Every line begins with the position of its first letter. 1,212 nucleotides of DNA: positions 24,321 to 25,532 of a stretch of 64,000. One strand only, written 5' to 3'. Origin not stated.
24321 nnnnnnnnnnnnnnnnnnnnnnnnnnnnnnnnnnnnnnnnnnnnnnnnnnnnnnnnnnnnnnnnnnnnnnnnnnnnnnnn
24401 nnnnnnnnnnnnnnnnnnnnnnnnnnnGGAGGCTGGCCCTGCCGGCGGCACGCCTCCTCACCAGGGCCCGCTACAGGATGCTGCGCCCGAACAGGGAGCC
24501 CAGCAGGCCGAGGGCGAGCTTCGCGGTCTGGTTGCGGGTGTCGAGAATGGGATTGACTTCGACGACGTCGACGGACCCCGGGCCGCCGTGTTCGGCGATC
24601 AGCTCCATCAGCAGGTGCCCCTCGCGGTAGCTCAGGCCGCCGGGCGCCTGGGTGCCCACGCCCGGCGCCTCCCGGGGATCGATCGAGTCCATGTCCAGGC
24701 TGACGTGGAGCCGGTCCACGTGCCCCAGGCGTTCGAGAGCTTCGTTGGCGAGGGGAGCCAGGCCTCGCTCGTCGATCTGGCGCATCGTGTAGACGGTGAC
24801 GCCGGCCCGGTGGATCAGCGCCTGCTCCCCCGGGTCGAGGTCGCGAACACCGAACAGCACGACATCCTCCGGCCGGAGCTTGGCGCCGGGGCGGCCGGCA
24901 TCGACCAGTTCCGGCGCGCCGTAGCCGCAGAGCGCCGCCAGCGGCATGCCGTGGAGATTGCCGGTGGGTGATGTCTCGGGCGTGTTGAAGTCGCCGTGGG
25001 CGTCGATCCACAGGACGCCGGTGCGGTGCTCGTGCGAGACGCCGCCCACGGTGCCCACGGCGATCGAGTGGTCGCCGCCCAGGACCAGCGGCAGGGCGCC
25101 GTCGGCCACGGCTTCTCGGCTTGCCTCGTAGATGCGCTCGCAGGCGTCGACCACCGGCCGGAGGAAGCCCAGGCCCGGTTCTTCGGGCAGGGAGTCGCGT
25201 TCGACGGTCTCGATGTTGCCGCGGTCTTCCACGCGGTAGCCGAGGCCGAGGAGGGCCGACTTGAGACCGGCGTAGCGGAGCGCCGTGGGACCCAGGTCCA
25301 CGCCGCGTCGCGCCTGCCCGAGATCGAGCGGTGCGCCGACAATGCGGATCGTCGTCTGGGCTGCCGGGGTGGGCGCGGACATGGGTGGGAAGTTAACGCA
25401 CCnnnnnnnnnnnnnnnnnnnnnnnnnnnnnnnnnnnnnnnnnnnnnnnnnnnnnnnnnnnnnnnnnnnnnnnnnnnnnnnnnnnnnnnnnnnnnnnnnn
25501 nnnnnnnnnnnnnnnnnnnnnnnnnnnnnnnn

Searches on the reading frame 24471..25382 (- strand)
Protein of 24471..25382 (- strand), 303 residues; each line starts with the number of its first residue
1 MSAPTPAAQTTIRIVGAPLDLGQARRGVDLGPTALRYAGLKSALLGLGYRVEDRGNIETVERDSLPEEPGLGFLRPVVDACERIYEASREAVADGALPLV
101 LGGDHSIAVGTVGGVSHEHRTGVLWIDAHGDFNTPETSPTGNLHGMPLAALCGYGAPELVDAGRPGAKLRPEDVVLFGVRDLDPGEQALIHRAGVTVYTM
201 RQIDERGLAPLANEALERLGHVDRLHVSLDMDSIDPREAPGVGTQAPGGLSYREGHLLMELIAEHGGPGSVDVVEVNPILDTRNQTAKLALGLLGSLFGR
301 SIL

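Call 44: find_related_loci(query=window:24471-25382:-, collection=metagenome_contigs, flank=9000)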
Query window:24471-25382:- (303 aa) in metagenome_contigs; peptide patterns used: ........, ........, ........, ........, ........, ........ (x = any residue, [..] = any of these).
600 stretches matched a pattern (row limit reached: there are more); 216 encode a relative of the query (tblastn E <= 1e-3); the best 80 are kept; 80 distinct loci.
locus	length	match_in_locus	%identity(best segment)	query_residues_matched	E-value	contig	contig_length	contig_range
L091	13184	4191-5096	88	4-303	3e-172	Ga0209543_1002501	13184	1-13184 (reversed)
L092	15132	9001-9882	64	10-303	1e-123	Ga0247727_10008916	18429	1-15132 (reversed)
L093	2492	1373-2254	62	10-303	6e-127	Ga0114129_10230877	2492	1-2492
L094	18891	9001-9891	61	7-303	1e-119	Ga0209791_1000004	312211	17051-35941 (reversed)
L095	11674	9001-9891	61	7-303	2e-116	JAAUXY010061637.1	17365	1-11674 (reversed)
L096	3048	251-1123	61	12-302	5e-120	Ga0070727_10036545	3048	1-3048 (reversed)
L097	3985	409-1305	61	6-303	1e-115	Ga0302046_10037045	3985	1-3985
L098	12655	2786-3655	58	11-303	8e-114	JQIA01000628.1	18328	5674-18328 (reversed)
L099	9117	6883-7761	60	11-303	7e-114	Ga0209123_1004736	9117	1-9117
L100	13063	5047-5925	64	11-303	3e-113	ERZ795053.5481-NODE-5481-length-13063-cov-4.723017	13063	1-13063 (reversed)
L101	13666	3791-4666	60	12-303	5e-111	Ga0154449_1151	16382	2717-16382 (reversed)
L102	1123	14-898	57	9-303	1e-120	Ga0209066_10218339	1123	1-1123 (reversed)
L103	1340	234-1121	58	9-303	9e-120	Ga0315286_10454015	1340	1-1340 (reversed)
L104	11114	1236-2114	58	11-303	1e-109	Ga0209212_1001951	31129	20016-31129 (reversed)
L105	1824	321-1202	57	11-303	3e-116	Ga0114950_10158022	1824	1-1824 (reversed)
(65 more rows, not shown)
